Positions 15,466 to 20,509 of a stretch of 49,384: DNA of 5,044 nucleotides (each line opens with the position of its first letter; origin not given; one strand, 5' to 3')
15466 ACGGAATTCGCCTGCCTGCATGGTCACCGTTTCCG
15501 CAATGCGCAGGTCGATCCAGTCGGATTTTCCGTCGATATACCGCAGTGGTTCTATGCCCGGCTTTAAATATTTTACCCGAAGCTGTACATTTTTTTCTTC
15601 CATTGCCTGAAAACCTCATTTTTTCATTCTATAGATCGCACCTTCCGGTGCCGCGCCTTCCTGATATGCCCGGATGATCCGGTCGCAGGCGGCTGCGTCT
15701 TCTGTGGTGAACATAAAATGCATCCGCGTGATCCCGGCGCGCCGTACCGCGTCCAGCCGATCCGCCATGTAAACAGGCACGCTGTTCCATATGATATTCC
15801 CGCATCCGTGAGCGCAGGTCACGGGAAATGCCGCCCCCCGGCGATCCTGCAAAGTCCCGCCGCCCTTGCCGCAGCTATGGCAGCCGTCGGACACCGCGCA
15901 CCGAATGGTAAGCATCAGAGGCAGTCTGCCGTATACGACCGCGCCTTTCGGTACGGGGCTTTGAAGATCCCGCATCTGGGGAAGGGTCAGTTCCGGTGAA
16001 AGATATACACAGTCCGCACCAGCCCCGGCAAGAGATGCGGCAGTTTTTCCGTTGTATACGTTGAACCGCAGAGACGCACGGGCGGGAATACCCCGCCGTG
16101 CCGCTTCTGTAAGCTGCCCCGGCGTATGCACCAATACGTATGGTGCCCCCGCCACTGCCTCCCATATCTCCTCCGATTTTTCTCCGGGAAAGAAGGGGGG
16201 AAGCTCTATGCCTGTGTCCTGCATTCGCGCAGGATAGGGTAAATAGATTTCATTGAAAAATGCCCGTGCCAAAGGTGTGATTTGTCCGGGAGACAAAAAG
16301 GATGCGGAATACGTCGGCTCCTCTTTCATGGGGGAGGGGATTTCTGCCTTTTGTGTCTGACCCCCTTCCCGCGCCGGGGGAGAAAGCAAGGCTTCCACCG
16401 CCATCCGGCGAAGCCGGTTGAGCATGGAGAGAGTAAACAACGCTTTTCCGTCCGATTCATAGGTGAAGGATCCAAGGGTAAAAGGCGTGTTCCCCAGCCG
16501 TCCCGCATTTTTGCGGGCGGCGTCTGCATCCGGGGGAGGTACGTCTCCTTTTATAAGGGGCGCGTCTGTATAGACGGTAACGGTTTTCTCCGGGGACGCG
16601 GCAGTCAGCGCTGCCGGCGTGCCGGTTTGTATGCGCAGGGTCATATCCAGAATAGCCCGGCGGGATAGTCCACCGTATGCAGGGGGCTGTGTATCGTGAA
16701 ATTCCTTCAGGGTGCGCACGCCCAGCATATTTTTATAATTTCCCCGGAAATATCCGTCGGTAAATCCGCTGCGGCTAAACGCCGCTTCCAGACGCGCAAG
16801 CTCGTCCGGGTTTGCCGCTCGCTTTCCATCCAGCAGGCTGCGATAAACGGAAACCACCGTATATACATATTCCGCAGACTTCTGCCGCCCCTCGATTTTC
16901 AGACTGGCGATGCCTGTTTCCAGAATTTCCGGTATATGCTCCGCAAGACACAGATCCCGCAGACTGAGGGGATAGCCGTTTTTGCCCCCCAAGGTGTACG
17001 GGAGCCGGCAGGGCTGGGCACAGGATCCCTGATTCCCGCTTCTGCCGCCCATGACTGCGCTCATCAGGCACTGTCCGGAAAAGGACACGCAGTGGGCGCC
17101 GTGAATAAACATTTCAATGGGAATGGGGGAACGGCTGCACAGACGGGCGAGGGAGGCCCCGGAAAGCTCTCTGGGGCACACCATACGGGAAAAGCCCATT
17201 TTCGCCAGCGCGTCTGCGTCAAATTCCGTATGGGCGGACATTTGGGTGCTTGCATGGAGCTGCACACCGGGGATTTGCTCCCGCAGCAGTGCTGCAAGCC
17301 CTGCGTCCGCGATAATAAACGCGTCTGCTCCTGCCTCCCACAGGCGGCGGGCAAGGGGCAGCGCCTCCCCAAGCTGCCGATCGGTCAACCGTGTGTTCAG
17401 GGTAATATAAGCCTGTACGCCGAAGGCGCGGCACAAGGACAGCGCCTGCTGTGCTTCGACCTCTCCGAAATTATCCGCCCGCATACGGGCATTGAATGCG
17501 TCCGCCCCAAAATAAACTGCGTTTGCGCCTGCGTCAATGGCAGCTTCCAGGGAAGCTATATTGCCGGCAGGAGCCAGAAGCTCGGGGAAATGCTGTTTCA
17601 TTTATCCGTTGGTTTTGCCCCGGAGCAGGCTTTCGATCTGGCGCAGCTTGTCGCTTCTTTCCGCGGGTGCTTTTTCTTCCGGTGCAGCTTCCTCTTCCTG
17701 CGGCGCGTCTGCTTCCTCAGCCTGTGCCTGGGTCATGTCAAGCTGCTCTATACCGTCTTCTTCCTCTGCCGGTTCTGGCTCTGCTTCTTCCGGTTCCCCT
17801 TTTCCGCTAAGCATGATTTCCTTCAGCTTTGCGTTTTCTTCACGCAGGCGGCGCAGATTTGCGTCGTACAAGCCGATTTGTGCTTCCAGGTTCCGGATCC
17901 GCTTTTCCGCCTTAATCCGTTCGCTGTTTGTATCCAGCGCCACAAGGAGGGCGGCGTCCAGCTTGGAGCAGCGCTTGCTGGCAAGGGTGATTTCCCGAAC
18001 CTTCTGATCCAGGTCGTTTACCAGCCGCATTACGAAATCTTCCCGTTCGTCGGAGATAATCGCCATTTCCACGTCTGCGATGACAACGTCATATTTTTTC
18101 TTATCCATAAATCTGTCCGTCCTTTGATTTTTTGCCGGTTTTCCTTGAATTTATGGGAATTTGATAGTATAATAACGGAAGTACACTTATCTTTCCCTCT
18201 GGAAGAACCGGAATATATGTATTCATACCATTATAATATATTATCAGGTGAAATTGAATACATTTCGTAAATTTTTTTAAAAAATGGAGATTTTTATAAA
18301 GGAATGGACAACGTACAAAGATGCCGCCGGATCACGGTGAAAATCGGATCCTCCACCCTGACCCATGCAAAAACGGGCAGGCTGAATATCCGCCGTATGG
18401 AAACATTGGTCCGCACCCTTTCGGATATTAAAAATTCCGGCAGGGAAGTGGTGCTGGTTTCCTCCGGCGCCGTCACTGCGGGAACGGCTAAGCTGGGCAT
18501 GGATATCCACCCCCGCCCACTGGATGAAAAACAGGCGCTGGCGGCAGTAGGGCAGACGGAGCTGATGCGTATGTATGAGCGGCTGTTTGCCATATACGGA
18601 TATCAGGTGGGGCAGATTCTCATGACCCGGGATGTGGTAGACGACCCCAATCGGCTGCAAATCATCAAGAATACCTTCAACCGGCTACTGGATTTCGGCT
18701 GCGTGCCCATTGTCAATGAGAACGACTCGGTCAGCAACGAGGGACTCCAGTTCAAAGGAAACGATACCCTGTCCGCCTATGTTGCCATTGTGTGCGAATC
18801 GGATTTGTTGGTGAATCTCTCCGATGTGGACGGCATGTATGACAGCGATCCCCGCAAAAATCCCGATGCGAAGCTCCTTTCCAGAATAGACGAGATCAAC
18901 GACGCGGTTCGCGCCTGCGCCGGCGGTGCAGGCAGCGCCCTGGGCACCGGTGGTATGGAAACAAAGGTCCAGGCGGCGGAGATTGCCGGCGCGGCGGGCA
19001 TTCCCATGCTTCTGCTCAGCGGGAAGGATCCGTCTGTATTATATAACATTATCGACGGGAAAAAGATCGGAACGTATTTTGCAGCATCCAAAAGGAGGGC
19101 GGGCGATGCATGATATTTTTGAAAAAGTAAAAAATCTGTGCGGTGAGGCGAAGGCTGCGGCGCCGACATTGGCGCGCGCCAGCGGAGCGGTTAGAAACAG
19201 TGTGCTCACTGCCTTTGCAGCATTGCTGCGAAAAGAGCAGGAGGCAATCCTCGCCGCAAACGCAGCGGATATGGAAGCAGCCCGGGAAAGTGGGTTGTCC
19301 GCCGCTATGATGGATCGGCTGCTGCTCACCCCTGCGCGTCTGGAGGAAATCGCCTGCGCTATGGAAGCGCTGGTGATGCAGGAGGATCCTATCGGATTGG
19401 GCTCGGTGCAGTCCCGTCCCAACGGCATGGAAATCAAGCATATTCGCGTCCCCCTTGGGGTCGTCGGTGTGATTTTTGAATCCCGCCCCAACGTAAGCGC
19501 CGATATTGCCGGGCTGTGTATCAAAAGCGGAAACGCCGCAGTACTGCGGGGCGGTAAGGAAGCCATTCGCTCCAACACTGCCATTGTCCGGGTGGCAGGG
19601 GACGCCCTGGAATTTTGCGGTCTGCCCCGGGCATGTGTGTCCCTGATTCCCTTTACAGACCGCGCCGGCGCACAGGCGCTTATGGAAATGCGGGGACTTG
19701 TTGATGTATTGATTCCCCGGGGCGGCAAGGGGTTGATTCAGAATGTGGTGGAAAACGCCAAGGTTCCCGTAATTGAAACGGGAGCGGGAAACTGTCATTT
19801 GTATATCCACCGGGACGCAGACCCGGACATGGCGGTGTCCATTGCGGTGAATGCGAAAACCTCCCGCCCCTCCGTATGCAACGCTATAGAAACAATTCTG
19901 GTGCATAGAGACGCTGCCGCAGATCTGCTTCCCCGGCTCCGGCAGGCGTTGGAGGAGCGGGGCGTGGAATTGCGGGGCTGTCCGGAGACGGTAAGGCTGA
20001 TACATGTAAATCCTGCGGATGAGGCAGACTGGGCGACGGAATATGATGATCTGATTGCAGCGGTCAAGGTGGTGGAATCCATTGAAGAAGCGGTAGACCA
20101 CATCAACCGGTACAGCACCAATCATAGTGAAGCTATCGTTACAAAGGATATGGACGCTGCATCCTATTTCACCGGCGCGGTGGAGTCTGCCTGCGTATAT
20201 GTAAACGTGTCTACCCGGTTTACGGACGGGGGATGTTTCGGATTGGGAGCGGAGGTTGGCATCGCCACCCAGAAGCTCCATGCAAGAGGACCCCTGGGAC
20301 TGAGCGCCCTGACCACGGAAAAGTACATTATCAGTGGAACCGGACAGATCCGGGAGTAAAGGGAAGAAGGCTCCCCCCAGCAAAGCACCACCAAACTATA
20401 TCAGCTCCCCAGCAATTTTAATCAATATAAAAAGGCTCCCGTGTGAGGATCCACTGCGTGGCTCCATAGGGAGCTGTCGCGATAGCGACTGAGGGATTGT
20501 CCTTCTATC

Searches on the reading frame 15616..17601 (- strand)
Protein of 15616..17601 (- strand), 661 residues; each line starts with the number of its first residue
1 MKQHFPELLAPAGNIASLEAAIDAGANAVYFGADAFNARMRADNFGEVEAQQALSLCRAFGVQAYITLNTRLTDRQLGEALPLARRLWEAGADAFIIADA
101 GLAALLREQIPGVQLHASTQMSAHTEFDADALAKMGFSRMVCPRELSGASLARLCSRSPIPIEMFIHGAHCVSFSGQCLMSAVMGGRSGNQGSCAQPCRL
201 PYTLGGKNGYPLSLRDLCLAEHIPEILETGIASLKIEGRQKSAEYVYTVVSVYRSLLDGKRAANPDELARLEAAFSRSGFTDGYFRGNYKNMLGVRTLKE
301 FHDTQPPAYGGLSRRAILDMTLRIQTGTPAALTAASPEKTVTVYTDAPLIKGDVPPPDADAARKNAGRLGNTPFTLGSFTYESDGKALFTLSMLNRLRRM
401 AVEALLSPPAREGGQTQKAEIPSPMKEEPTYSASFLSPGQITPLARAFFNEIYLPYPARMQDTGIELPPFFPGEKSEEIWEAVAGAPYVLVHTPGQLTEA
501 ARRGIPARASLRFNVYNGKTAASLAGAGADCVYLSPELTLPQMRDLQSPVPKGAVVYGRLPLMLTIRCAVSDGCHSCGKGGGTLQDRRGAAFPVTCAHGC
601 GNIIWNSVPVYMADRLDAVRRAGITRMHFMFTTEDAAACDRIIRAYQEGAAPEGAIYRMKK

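Call 40: search_protein_families(library=pfam, proteins=[window:15616-17601:-], max_evalue=0.00001)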
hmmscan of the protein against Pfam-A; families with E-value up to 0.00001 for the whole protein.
window:15616-17601:- (661 aa): 2 families
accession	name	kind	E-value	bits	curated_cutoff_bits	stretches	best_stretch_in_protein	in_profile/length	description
PF01136.24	Peptidase_U32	-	2.6e-70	236.8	22.4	1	84-288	8-230/233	Peptidase family U32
PF12392.13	DUF3656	-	1.9e-10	41.8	22.1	1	314-406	23-105/109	Collagenase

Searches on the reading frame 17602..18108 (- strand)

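Call 40: search_protein_families(library=pfam, proteins=[window:17602-18108:-], max_evalue=0.00001)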
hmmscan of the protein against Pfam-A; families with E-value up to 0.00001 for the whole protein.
window:17602-18108:- (168 aa): 1 family
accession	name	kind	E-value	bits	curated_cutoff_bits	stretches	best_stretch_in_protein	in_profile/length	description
PF05164.18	ZapA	-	2.3e-09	37.8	23.8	1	7-91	2-87/88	Cell division protein ZapA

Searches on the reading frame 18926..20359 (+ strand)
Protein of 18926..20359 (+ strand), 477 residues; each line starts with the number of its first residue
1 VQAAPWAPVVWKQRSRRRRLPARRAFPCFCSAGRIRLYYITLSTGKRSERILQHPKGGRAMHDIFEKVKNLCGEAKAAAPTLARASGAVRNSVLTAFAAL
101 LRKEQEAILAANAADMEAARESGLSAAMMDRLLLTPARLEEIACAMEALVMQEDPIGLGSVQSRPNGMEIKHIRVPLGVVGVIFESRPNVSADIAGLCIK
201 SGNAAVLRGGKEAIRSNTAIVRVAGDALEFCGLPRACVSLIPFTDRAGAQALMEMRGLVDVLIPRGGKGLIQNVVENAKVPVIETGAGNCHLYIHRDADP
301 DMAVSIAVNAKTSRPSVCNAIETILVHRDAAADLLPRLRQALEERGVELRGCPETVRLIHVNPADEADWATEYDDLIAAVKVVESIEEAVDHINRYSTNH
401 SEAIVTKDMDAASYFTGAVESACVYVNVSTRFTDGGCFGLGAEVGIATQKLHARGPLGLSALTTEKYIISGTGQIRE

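Call 40: search_protein_families(library=pfam, proteins=[window:18926-20359:+], max_evalue=0.00001)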
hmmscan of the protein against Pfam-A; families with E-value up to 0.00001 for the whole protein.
window:18926-20359:+ (477 aa): 1 family
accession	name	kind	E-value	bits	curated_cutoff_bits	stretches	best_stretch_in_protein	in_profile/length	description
PF00171.27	Aldedh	-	3.1e-22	79.2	23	1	66-344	29-295/461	Aldehyde dehydrogenase family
